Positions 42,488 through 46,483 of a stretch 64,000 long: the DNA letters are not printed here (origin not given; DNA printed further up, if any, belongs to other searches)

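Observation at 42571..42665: The same ~15-bp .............-type repeats occur in the non-coding leader of P2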

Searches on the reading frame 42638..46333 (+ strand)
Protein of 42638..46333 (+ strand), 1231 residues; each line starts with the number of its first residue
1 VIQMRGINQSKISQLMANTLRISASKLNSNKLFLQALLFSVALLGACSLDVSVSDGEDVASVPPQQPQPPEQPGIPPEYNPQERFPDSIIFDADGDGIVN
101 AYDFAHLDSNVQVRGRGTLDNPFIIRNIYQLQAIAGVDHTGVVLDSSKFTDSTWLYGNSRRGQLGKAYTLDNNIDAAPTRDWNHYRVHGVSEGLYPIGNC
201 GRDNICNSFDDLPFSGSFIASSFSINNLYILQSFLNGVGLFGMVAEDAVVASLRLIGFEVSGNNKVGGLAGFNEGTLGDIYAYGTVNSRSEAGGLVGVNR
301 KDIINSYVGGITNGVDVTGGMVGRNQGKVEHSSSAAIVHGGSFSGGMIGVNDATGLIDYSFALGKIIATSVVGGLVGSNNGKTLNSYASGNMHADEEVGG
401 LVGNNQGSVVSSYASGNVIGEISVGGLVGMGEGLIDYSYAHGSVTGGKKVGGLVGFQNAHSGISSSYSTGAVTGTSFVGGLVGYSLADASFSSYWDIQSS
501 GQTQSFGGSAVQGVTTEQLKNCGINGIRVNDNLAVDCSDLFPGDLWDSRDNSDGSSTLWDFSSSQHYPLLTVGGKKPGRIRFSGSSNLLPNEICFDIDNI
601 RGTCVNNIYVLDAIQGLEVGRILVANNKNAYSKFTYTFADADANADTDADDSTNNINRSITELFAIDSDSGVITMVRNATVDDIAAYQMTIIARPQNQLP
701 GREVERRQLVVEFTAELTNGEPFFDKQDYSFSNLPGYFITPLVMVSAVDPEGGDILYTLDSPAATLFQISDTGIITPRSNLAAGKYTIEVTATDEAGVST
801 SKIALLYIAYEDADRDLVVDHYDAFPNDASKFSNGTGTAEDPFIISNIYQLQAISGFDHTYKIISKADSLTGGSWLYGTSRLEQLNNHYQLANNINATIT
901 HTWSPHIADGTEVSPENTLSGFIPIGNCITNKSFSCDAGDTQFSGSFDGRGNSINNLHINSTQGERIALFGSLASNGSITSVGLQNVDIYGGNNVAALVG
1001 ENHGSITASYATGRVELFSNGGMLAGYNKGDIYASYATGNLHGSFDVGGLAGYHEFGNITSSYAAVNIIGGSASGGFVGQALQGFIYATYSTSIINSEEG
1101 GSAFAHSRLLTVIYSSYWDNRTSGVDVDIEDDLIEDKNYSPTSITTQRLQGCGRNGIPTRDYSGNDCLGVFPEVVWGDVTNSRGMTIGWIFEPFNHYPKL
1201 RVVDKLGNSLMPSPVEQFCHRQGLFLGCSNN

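Call 9: search_protein_families(library=pfam, proteins=[window:42638-46333:+])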
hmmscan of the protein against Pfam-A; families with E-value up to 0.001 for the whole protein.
window:42638-46333:+ (1231 aa): 2 families
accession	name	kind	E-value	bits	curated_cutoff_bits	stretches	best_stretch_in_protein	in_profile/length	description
PF07581.17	Glug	-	1.6e-14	53.7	20.5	0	1043-1068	1-27/28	The GLUG motif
PF00028.23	Cadherin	-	2.3e-05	25.2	28.8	0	632-702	14-82/93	Cadherin domain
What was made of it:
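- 42647..46333 (+): P2, a GLUG/cadherin-domain lipoprotein. Start ATG 42647, lipobox LLGAC with Cys at 42776-42778. Pfam Glug match (call 9).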

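Call 11: find_homologous_proteins(query=window:42647-46333:+)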
Query window:42647-46333:+ (1228 aa): 5038 proteins with E <= 0.001 among 8000 candidates; the best 120 are listed.
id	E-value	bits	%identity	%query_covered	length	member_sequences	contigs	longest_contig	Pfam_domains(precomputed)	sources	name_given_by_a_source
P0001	0.0e+0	2556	92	100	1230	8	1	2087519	PF07581.18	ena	-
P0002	1.9e-211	723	38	92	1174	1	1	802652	PF07581.18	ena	-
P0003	2.0e-153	531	33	83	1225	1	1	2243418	PF07581.18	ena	-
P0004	5.5e-152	526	36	57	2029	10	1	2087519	PF07581.18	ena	-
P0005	3.9e-151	523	39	33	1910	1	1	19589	PF00028.24,PF07581.18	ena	-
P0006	3.0e-142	494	37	26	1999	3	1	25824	PF05342.20,PF05860.20,PF07581.18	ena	-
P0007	4.4e-140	487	32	33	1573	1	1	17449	PF07581.18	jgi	-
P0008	3.2e-138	481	38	26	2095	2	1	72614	PF07581.18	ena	-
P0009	4.5e-133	464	44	21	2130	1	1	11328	PF13018.12,PF05860.20,PF07581.18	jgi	jgi:filamentous hemagglutinin family protein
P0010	1.7e-132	462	30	93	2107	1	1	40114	PF17963.8,PF23592.1,PF00028.24,PF07581.18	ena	-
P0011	1.7e-132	462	34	28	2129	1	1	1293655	PF05342.20,PF07581.18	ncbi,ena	-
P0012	2.3e-132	461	41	21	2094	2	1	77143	PF07581.18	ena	-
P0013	4.6e-130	454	40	26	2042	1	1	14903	PF05860.20,PF07581.18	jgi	jgi:filamentous hemagglutinin family protein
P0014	1.2e-129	452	33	25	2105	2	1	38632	PF07581.18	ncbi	-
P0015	6.6e-129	450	36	52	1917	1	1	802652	PF07581.18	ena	-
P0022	9.8e-114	399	36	52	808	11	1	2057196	PF07581.18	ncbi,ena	-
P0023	1.8e-112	395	35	55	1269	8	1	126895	PF07581.18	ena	-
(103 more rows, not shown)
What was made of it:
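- Closest known: Extended signal peptide region. Same: An unusually long N-terminal extension precedes a normal signal peptide on large surface proteins, some of which carry GLUG repeats (call 11).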

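Call 12: find_encoding_contigs(protein=P0001, flank=10000, max_places=6)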
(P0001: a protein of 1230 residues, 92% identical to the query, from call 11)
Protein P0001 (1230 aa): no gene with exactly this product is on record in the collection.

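Call 13: find_encoding_contigs(protein=P0002, flank=10000, max_places=4)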
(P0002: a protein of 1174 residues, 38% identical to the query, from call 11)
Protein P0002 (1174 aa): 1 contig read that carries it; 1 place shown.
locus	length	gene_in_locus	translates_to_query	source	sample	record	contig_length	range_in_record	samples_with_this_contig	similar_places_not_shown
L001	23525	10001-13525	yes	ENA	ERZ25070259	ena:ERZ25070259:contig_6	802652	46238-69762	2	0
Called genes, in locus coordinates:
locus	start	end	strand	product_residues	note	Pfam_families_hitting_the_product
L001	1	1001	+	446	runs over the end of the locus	PF00709:Adenylsucc_synt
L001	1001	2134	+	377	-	PF03462:PCRF, PF00472:RF-1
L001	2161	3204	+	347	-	PF25084:LbH_EIF2B (weak), PF25087:GMPPB_C, PF00132:Hexapep, PF14602:Hexapep_2 (faint), PF00132:Hexapep (weak)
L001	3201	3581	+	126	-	PF01648:ACPS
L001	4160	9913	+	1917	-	PF07581:Glug (faint)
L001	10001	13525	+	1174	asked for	PF07581:Glug (faint)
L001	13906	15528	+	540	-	PF04715:, PF00425:Chorismate_bind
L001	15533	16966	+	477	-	PF02689:Herpes_Helicase (faint), PF05970:PIF1, PF13245:AAA_19, PF13604:AAA_30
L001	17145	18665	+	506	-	PF13175:AAA_15, PF13304:AAA_21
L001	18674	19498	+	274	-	-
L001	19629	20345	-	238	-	-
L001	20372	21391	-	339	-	PF08241:Methyltransf_11 (faint), PF01555:N6_N4_Mtase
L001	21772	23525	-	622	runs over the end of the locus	PF07581:Glug (faint)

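Call 14: find_encoding_contigs(protein=P0003, flank=10000, max_places=4)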
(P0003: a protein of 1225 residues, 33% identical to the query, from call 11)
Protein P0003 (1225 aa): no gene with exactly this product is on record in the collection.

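Call 28: find_encoding_contigs(protein=P0023, flank=10000, max_places=2)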
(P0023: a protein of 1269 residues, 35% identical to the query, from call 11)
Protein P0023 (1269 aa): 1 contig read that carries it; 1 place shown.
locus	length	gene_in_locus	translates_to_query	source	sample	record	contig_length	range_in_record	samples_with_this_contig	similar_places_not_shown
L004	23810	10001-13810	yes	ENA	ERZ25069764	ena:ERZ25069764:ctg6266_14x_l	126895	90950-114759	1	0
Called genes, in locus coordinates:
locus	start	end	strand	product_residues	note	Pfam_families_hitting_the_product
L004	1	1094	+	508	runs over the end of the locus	PF13231:PMT_2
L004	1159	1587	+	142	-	PF13564:DoxX_2 (faint)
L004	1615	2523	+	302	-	PF00005:ABC_tran, PF13304:AAA_21 (faint)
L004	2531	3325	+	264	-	PF01061:ABC2_membrane, PF12698:ABC2_membrane_3 (weak)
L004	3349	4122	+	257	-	PF01061:ABC2_membrane, PF12698:ABC2_membrane_3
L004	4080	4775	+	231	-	PF00697:PRAI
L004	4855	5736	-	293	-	PF00892:EamA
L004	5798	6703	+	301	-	PF14306:PUA_2, PF01747:ATP-sulfurylase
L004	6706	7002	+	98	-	PF01747:ATP-sulfurylase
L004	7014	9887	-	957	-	-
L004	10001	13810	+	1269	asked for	PF07581:Glug (faint)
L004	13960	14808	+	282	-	PF01063:Aminotran_4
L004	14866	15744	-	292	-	PF00892:EamA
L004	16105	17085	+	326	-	PF01555:N6_N4_Mtase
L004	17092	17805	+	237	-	-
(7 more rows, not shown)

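Call 29: find_encoding_contigs(protein=P0022, flank=10000, max_places=2)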
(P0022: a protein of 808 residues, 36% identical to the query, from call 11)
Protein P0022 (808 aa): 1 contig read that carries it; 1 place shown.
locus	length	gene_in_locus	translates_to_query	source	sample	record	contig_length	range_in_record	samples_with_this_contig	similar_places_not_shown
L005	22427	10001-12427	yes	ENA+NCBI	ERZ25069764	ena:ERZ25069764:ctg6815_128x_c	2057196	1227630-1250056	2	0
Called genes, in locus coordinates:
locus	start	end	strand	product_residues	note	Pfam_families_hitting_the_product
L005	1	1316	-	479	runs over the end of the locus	PF00483:NTP_transferase, PF01128:IspD, PF02348:CTP_transf_3, PF12804:NTP_transf_3, PF25084:LbH_EIF2B, PF00132:Hexapep (weak), PF25087:GMPPB_C, PF00132:Hexapep, +1 more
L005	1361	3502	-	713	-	PF00133:tRNA-synt_1, PF09334:tRNA-synt_1g (weak), PF01406:tRNA-synt_1e (weak), PF08264:Anticodon_1, PF06827:zf-FPG_IleRS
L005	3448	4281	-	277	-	PF00133:tRNA-synt_1, PF09334:tRNA-synt_1g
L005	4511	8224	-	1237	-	-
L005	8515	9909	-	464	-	PF00206:Lyase_1, PF10415:FumaraseC_C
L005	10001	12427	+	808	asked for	PF07581:Glug (weak)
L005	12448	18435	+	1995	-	-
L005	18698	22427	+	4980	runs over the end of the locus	PF16656:Pur_ac_phosph_N (faint), PF21910:GH85_C (faint), PF07581:Glug (faint), PF08329:ChitinaseA_N (faint), PF16655:PhoD_N (faint), PF23376:Fn3_VIN3 (faint), PF00041:fn3, PF00041:fn3, +4 more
